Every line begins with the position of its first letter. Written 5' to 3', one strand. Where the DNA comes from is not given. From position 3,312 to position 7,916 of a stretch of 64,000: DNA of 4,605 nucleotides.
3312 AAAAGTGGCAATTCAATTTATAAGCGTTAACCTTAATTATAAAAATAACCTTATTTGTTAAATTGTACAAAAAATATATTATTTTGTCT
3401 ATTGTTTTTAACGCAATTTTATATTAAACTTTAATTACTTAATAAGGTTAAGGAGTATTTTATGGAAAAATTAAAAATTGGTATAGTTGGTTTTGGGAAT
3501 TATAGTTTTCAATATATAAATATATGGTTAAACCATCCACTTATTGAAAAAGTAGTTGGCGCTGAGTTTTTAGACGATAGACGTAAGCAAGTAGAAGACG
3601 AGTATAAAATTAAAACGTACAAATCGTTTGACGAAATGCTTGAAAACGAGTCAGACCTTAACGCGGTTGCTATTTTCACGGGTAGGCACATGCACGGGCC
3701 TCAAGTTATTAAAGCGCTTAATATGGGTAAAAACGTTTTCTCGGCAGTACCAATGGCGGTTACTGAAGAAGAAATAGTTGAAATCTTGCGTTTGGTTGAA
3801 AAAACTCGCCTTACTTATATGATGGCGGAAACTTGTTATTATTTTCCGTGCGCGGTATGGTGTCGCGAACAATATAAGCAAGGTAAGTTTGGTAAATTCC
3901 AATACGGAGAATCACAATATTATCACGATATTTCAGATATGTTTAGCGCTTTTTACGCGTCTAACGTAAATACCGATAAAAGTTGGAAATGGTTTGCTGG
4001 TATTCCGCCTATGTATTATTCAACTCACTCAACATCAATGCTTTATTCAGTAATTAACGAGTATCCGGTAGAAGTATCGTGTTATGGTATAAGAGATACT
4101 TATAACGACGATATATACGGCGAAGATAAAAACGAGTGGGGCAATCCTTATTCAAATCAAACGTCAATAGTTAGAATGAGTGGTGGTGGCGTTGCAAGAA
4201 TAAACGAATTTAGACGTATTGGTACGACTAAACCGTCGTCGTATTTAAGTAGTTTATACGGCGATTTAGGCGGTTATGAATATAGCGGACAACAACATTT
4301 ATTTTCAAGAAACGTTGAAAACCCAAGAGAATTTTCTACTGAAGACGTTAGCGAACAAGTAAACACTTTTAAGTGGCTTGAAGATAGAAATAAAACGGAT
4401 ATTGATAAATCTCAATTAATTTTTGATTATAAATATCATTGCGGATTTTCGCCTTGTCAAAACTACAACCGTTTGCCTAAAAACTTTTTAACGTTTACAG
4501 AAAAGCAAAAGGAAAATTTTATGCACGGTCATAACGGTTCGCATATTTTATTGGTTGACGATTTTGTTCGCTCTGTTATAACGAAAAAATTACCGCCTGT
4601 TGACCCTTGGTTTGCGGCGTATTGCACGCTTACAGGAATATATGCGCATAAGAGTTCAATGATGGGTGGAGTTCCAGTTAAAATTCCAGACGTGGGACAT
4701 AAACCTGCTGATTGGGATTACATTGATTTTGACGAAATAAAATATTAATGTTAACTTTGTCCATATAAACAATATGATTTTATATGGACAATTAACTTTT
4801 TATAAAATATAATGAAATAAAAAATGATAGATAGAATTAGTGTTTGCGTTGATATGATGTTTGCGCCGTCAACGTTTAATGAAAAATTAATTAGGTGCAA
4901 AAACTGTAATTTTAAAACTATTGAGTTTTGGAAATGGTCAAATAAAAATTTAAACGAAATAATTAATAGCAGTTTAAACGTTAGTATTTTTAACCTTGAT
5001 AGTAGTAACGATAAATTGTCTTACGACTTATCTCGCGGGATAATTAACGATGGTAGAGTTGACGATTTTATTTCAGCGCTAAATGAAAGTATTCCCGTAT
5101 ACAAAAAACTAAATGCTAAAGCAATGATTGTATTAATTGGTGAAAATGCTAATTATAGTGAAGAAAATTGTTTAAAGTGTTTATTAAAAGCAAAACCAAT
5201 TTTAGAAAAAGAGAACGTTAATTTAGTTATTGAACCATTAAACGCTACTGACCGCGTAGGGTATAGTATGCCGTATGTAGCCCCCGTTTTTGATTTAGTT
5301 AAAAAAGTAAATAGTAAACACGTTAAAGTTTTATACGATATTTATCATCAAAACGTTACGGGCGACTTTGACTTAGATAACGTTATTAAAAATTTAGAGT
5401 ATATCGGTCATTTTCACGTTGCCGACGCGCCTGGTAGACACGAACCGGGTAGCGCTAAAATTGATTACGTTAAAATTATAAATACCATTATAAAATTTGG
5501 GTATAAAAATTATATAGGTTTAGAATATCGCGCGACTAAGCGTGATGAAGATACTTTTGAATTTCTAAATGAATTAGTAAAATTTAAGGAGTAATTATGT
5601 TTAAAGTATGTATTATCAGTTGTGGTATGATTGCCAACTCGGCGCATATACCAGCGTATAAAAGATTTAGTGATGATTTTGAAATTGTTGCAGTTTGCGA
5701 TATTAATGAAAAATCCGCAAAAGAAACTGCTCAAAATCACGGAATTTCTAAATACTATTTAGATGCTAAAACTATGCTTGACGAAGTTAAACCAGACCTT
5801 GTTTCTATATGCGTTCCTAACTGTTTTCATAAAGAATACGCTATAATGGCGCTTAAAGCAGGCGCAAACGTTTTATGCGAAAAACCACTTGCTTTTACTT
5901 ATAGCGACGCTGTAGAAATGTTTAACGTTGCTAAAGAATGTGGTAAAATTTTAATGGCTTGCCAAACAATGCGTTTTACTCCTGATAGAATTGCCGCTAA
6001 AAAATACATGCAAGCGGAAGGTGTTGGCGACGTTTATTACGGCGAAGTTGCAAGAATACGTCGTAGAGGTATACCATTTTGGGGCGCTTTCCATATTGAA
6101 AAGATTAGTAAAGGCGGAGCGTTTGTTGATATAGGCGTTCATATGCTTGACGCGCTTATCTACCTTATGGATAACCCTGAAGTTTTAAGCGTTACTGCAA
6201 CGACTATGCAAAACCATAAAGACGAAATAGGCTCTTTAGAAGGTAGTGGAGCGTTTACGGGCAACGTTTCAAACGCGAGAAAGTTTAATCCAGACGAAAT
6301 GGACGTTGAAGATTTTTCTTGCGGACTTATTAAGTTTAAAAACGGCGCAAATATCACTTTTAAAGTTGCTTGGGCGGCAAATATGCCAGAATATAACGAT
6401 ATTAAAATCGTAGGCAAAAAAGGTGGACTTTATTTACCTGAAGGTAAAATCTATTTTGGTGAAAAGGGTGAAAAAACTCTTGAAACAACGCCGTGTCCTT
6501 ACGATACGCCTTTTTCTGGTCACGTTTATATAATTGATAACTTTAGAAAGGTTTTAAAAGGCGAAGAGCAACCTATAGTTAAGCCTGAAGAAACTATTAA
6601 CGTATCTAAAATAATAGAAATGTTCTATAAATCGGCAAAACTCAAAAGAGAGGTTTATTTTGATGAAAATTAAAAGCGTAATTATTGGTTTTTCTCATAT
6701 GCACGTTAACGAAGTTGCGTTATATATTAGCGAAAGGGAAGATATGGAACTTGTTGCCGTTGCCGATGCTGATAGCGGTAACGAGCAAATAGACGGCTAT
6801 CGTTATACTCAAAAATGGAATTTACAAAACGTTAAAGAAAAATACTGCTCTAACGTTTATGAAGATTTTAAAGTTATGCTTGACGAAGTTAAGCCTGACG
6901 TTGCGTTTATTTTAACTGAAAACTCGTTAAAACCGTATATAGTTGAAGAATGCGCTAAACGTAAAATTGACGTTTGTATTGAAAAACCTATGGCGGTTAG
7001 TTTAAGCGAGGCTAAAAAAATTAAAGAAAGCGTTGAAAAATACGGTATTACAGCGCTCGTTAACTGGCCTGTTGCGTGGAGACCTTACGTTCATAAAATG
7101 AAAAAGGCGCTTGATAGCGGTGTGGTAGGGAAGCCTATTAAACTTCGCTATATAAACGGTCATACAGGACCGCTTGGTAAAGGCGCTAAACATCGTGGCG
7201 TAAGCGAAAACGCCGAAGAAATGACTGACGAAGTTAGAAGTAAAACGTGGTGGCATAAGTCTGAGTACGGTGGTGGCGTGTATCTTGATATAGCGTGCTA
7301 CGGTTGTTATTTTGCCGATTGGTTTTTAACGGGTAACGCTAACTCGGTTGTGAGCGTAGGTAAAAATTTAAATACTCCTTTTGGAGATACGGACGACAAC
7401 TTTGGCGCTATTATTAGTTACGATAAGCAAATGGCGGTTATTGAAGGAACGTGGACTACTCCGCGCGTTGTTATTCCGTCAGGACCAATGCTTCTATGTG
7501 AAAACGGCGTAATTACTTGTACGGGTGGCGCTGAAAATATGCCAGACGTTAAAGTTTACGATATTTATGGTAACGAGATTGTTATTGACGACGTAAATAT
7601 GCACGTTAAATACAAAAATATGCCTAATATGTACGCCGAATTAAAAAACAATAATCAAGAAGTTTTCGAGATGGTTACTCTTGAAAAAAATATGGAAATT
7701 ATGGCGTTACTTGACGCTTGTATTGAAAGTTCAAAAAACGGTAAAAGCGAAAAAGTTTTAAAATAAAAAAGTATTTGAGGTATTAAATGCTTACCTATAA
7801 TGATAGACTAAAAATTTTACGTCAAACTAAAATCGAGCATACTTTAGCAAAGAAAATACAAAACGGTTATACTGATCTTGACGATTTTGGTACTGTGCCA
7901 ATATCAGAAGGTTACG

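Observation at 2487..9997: AraC-controlled operon combining three Gfo/Idh/MocA oxidoreductases, a Hyi-like TIM-barrel protein and a glycyl radical enzyme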

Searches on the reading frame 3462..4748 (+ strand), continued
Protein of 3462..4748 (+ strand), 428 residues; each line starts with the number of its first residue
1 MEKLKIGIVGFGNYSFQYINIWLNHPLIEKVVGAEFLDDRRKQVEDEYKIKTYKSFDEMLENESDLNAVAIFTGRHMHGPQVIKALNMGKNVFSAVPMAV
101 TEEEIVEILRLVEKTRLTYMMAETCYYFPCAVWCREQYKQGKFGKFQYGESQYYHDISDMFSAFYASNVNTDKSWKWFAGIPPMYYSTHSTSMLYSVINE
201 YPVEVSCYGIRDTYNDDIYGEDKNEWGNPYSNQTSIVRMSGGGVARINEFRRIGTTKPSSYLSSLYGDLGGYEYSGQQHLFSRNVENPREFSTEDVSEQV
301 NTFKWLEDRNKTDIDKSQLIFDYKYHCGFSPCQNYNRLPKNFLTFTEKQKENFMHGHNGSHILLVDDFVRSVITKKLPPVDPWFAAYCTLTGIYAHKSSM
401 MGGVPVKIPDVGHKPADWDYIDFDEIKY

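Call 83: search_protein_families(library=ncbifam, proteins=[L088:14121-14885:+], max_evalue=0.00001)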
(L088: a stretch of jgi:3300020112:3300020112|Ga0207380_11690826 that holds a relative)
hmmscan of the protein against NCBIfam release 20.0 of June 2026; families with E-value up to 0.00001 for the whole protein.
L088:14121-14885:+ (255 aa): 17 families
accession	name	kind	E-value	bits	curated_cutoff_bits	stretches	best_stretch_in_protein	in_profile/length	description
TIGR02494.1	PFLE_PFLC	subfamily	2e-78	263.6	174.35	2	57-250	84-287/293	glycyl-radical enzyme activating protein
NF043069.1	T4HPD_activ_SAM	equivalog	5.5e-72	242.7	425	2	53-250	80-286/299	trans-4-hydroxy-L-proline dehydratase activase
NF048010.1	SfplDhtActHpsHDes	equivalog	2.8e-63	213.5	430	2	57-250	92-296/298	(2S)-3-sulfopropanediol dehydratase activating enzyme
NF033719.1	ind_deCO2_activ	equivalog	9.1e-61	205.8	425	2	61-250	95-291/302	indoleacetate decarboxylase activase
NF033717.2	HPDL_rSAM_activ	equivalog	9.1e-60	202.5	420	2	54-235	87-277/311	4-hydroxyphenylacetate decarboxylase activase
TIGR04395.1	cutC_activ_rSAM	equivalog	5.3e-55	186.9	360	2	54-241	87-284/309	choline TMA-lyase-activating enzyme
NF048008.1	SfplDhtActHpfHKleb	equivalog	5.5e-55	186.8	500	2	53-234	83-273/308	(2S)-3-sulfopropanediol dehydratase activating enzyme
TIGR04003.1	rSAM_BssD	equivalog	1.4e-48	165.7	496.45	2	60-235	91-275/314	[benzylsuccinate synthase]-activating enzyme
NF007483.0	PRK10076.1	equivalog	9.5e-47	159.5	326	1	4-251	22-280/292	[formate-C-acetyltransferase]-activating enzyme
TIGR02493.1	PFLA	equivalog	3.2e-45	154.3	231.75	2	74-247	43-227/235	pyruvate formate-lyase-activating protein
TIGR04041.1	activase_YjjW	hypoth_equivalog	1.5e-40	139.4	250.2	2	47-251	64-264/276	YjjW family glycine radical enzyme activase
NF008356.0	PRK11145.1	equivalog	1.1e-35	123.1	375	2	72-250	46-235/246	pyruvate formate lyase 1-activating protein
TIGR02495.1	NrdG2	equivalog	9.5e-15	54.4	131.15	2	6-45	2-42/193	anaerobic ribonucleoside-triphosphate reductase activating protein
TIGR02491.1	NrdG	equivalog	3.4e-14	53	126.1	1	7-44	3-40/154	anaerobic ribonucleoside-triphosphate reductase activating protein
NF008335.0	PRK11121.1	equivalog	1.6e-07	31.2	199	0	13-49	10-46/154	anaerobic ribonucleoside-triphosphate reductase-activating protein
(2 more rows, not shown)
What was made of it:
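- Closest known: B12-independent glycerol dehydratase and 1,2-propanediol dehydratase. Same: The activase in orthologous loci is of the same TIGR02494 type (call 83).
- The cognate activase in orthologous loci passes TIGR02494 (call 83).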

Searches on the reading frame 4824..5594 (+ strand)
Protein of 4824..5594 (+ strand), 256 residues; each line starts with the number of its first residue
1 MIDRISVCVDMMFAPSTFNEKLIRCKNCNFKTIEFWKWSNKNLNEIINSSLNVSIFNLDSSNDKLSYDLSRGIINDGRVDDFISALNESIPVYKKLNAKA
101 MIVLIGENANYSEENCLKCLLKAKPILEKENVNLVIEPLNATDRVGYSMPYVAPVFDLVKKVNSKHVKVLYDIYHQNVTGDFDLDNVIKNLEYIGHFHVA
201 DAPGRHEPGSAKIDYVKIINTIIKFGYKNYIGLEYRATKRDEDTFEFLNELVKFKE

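Call 3: search_protein_families(library=pfam, proteins=[window:4824-5594:+])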
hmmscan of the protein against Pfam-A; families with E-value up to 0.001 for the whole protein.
window:4824-5594:+ (256 aa): 1 family
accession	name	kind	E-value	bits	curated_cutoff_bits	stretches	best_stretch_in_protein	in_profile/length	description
PF01261.30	AP_endonuc_2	-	4.8e-27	95.7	31.1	1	74-244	58-242/249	Xylose isomerase-like TIM barrel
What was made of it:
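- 4824..5594 (+): Xylose-isomerase-like TIM barrel (Hyi/OtnI/IolO-like, below all cut-offs). AP_endonuc_2 at 4.8e-27 (call 3).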

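Call 4: search_protein_families(library=ncbifam, proteins=[window:4824-5594:+])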
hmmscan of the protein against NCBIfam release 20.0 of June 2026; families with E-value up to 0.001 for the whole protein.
window:4824-5594:+ (256 aa): 6 families
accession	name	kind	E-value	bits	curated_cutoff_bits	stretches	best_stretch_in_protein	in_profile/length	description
TIGR03234.1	OH-pyruv-isom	equivalog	2.4e-37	128.7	353.45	1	4-248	2-253/254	hydroxypyruvate isomerase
NF043033.1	OxoTetrIsom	equivalog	3.4e-30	105.6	325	1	6-246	5-248/251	2-oxo-tetronate isomerase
NF007444.0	PRK09997.1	equivalog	6e-26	91.5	465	1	4-250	3-256/258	hydroxypyruvate isomerase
NF041099.2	keto_glucon_epim_IolO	equivalog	9.5e-18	64.5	300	1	85-235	94-246/269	5-keto-L-gluconate epimerase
NF007441.0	PRK09989.1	equivalog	2.8e-12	47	412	1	4-248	3-254/258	HPr family phosphocarrier protein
NF051856.1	PsicseEpim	equivalog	1.6e-11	44.6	300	1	119-234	132-244/287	D-psicose 3-epimerase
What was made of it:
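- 4824..5594 (+): TIGR03234 128.7 bits versus cut-off 353; OtnI 105.6 versus 325 (call 4).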

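Call 30: search_solved_structures(query=window:4824-5591:+, max_evalue=0.001)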
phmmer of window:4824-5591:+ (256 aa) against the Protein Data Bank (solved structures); distinct sequences matched with E-value up to 0.001: 12.
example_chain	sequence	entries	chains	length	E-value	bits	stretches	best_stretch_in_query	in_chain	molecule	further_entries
3ngf_A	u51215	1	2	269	1.1e-15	61.1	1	108-242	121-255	AP endonuclease, family 2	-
2zvr_A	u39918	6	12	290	6.3e-12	48.8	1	47-235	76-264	Uncharacterized protein TM_0416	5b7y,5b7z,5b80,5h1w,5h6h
1k77_A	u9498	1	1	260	3.5e-08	36.5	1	4-240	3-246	Hypothetical protein ygbM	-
6wn6_A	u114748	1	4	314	6.3e-08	35.7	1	135-241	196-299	3-keto-D-glucoside 4-epimerase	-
3vnk_A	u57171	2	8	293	6.8e-07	32.3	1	125-234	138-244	Xylose isomerase domain protein TIM barrel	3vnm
3vni_A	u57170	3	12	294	6.8e-07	32.3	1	125-234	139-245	Xylose isomerase domain protein TIM barrel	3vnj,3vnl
7e9w_A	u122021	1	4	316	7.9e-07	32.1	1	125-234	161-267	D-psicose 3-epimerase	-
8xix_A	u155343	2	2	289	8.3e-07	32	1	128-234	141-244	D-tagatose 3-epimerase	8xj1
8xiv_A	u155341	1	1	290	8.3e-07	32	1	128-234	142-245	D-tagatose 3-epimerase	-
3kws_A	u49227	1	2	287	3.4e-06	30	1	131-235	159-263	Putative sugar isomerase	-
7x7w_A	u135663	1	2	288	2.3e-05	27.3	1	126-233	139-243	D-PSICOSE 3-EPIMERASE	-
2hk0_A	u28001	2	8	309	0.00029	23.7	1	131-219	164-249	D-PSICOSE 3-EPIMERASE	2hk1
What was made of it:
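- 4824..5594 (+): PDB hits include 3ngf, TM0416, YgbM and the YcjR 3-keto-glucoside 4-epimerase (call 30).
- Closest known: DgpA/DgpBC C-glycoside deglycosylation and other 3-keto-glycoside routes. Same: The TIM barrel shows weak similarity to the YcjR 3-keto-glucoside 4-epimerase (call 30).
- Closest known: Inositol catabolic clusters. Same: There are weak IolG and IolO hits (call 4), and TM0416 is the second-best PDB hit for the TIM barrel (call 30).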

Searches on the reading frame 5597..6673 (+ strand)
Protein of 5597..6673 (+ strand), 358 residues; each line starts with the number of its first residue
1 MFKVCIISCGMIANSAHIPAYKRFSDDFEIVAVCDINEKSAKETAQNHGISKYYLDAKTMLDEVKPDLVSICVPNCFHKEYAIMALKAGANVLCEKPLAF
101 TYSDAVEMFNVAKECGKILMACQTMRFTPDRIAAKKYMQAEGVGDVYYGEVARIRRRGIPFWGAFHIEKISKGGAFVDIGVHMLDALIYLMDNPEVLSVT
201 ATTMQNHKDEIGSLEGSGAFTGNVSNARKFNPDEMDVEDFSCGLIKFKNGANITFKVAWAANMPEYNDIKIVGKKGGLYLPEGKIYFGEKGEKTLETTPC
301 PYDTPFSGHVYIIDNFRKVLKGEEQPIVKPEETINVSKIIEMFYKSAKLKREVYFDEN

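Call 3: search_protein_families(library=pfam, proteins=[window:5597-6673:+])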
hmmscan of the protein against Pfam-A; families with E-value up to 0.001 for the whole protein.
window:5597-6673:+ (358 aa): 3 families
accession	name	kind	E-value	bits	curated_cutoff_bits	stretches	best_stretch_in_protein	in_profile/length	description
PF01408.29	GFO_IDH_MocA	-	2.8e-28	99.5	24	1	2-120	1-117/120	Oxidoreductase family, NAD-binding Rossmann fold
PF22725.1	GFO_IDH_MocA_C3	-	3.1e-17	63.2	27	1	133-278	3-123/124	GFO/IDH/MocA C-terminal domain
PF02894.22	GFO_IDH_MocA_C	-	1.6e-16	61.2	22.9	1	143-353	9-216/218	Oxidoreductase family, C-terminal alpha/beta domain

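Call 4: search_protein_families(library=ncbifam, proteins=[window:5597-6673:+])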
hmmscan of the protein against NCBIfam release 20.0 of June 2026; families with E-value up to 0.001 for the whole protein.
window:5597-6673:+ (358 aa): 10 families
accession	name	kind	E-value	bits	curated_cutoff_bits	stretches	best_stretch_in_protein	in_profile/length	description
NF040723.1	UDP-GlcNAcDh_Arch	equivalog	5.7e-31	108.2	450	1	3-206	2-191/302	UDP-N-acetylglucosamine 3-dehydrogenase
NF052479.1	LevoglcsnDh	equivalog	3.6e-30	104.9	650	1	31-279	39-288/386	levoglucosan dehydrogenase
TIGR04380.1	myo_inos_iolG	equivalog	3.7e-27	95.1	355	1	1-214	1-207/330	inositol 2-dehydrogenase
NF008607.0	PRK11579.1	subfamily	1.4e-19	70.3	330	1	3-205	6-203/346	oxidoreductase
NF007574.0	PRK10206.1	equivalog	6.6e-19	68.2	352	1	5-209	6-205/345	oxidoreductase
NF052679.1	InsChiInosDhIolG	equivalog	2.3e-15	56.5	540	1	3-193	4-187/343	bifunctional inositol 2-dehydrogenase/D-chiro-inositol 1-dehydrogenase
NF041392.1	XylDh_Gfo6_Halo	equivalog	6.2e-15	54.8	350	1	4-207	19-227/350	D-xylose 1-dehydrogenase Gfo6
NF058561.1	BT_2158_fam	equivalog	9.7e-10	37.6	750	1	29-116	58-147/487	glycoside 3-dehydrogenase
NF058563.1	BT_2159_fam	equivalog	1.9e-08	33.7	650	1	3-210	2-203/350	disaccharide 3-dehydrogenase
NF009830.0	PRK13304.1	equivalog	0.00011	21.8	267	1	1-99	1-95/265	aspartate dehydrogenase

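Call 31: search_solved_structures(query=window:5597-6670:+, max_evalue=1e-10)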
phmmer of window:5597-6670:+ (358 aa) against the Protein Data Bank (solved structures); distinct sequences matched with E-value up to 1e-10: 39.
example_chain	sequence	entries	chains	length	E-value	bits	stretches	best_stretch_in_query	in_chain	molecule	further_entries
9m3d_B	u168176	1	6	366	5.7e-53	183.4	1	6-349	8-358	DgpA1 from W974-1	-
7xr9_A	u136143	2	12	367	1.2e-52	182.3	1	2-349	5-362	DgpA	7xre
3e18_A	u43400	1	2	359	2.9e-29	105.4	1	14-204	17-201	oxidoreductase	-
3q2i_A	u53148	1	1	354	5.5e-19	71.6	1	3-208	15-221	dehydrogenase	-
6a3f_A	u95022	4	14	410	1.3e-18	70.4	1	33-276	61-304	Putative dehydrogenase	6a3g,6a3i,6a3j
3i23_A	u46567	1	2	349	4.8e-18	68.5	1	3-198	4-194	Oxidoreductase, Gfo/Idh/MocA family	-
3fd8_A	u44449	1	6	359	5.2e-18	68.4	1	3-198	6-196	Oxidoreductase, Gfo/Idh/MocA family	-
9m37_A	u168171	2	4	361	7.9e-18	67.8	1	3-203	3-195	P581a DgpA2 and isoorientin complex structure | Gfo/Idh/MocA family protein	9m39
5a02_A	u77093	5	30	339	1e-17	67.4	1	38-205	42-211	ALDOSE-ALDOSE OXIDOREDUCTASE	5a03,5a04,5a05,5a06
1evj_A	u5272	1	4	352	2e-17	66.5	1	4-210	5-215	GLUCOSE-FRUCTOSE OXIDOREDUCTASE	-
3cea_A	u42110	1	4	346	9.2e-17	64.3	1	26-194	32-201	Myo-inositol 2-dehydrogenase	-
1ofg_A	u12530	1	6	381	1.6e-16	63.5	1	4-210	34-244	GLUCOSE-FRUCTOSE OXIDOREDUCTASE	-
1ryd_A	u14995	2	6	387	1.6e-16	63.4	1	4-210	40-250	glucose-fructose oxidoreductase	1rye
1h6a_A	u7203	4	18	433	2.2e-16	63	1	4-210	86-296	PRECURSOR FORM OF GLUCOSE-FRUCTOSE OXIDOREDUCTASE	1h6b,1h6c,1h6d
3hnp_A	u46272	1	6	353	2.6e-16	62.8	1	6-253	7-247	Oxidoreductase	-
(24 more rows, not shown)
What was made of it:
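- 5597..6673 (+): GFO2: DgpA-like NAD-dependent sugar/glycoside oxidoreductase. Full-length match to DgpA structures 9m3d (5.7e-53) and 7xr9 (1.2e-52) (call 31).
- On DgpA-type glycoside 3-oxidoreductases (for GFO2): 9m3d at 5.7e-53 and 7xr9 at 1.2e-52 over residues 2-349 (call 31).
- Closest known: DgpA/DgpBC C-glycoside deglycosylation and other 3-keto-glycoside routes. Same: GFO2 matches DgpA over its full length (E 1e-53; call 31).
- GFO2 matches DgpA at E 1e-53 (call 31). GFO2 has 1,5-anhydro-D-fructose reductases among its PDB hits, at E about 1e-14 (call 31).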

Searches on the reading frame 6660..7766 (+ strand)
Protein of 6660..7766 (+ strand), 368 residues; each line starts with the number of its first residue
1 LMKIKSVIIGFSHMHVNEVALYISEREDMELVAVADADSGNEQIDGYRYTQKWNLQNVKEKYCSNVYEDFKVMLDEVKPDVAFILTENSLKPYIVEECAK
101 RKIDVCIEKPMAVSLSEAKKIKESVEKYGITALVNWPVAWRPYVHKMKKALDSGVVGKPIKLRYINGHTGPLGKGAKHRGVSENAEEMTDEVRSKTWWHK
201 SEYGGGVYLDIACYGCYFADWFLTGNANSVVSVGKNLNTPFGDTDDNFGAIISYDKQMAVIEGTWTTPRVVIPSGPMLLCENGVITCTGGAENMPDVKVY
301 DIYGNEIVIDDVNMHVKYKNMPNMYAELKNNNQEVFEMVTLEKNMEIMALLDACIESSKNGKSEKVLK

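Call 3: search_protein_families(library=pfam, proteins=[window:6660-7766:+])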
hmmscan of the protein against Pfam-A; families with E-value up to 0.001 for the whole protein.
window:6660-7766:+ (368 aa): 3 families
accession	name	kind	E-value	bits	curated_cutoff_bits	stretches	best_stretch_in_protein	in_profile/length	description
PF01408.29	GFO_IDH_MocA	-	9.4e-16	59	24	1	5-134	2-118/120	Oxidoreductase family, NAD-binding Rossmann fold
PF22725.1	GFO_IDH_MocA_C3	-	3.4e-13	50.1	27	1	145-269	2-108/124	GFO/IDH/MocA C-terminal domain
PF02894.22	GFO_IDH_MocA_C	-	6.5e-07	29.8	22.9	1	189-264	24-102/218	Oxidoreductase family, C-terminal alpha/beta domain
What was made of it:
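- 6660..7766 (+): GFO3: Gfo/Idh/MocA oxidoreductase, the gene most tightly linked to activase and GRE (likely start is the ATG at 6663). Pfam (call 3).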

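Call 4: search_protein_families(library=ncbifam, proteins=[window:6660-7766:+])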
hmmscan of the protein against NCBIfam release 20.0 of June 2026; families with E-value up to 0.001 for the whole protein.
window:6660-7766:+ (368 aa): 7 families
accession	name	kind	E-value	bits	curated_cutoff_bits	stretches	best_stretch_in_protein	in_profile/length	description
NF040723.1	UDP-GlcNAcDh_Arch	equivalog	8.7e-15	55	450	1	5-161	2-143/302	UDP-N-acetylglucosamine 3-dehydrogenase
TIGR04380.1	myo_inos_iolG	equivalog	2.9e-10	39.6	355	1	54-164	39-150/330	inositol 2-dehydrogenase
NF041392.1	XylDh_Gfo6_Halo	equivalog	8e-10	38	350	1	67-163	71-167/350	D-xylose 1-dehydrogenase Gfo6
NF052479.1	LevoglcsnDh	equivalog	6.5e-09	34.9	650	1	61-163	55-158/386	levoglucosan dehydrogenase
NF008607.0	PRK11579.1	subfamily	1.5e-06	27.4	330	1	58-264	43-228/346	oxidoreductase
NF052679.1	InsChiInosDhIolG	equivalog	0.00072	18.7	540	0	62-163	50-152/343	bifunctional inositol 2-dehydrogenase/D-chiro-inositol 1-dehydrogenase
NF058563.1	BT_2159_fam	equivalog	0.00093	18.3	650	0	63-180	47-165/350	disaccharide 3-dehydrogenase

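Call 32: search_solved_structures(query=window:6660-7763:+, max_evalue=0.001)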
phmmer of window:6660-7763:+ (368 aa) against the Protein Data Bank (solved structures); distinct sequences matched with E-value up to 0.001: 11.
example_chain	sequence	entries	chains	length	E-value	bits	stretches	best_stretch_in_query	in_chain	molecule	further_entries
3ezy_A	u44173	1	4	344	3.4e-07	32.9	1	54-167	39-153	Dehydrogenase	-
3ip3_A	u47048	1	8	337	3.9e-07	32.7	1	56-162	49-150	Oxidoreductase, putative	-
5uhw_A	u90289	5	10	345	9.7e-06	28.1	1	90-163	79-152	Oxidoreductase protein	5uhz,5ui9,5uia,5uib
3v5n_A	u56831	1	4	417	4.3e-05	26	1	64-206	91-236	Oxidoreductase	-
3db2_A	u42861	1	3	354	4.8e-05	25.8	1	74-165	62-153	putative NADPH-dependent oxidoreductase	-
3oqb_A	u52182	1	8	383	7.3e-05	25.2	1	87-236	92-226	Oxidoreductase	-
3moi_A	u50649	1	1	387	9.3e-05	24.9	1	61-165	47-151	Probable dehydrogenase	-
5a02_A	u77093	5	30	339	0.00011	24.7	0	66-160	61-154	ALDOSE-ALDOSE OXIDOREDUCTASE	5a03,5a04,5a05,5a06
6z3b_B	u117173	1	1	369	0.00071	22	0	54-160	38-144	Gfo/Idh/MocA family oxidoreductase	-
6z3b_A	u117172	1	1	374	0.00073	21.9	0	54-160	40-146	Gfo/Idh/MocA family oxidoreductase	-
6z3c_AAA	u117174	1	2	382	0.00078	21.9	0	54-160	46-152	Gfo/Idh/MocA family oxidoreductase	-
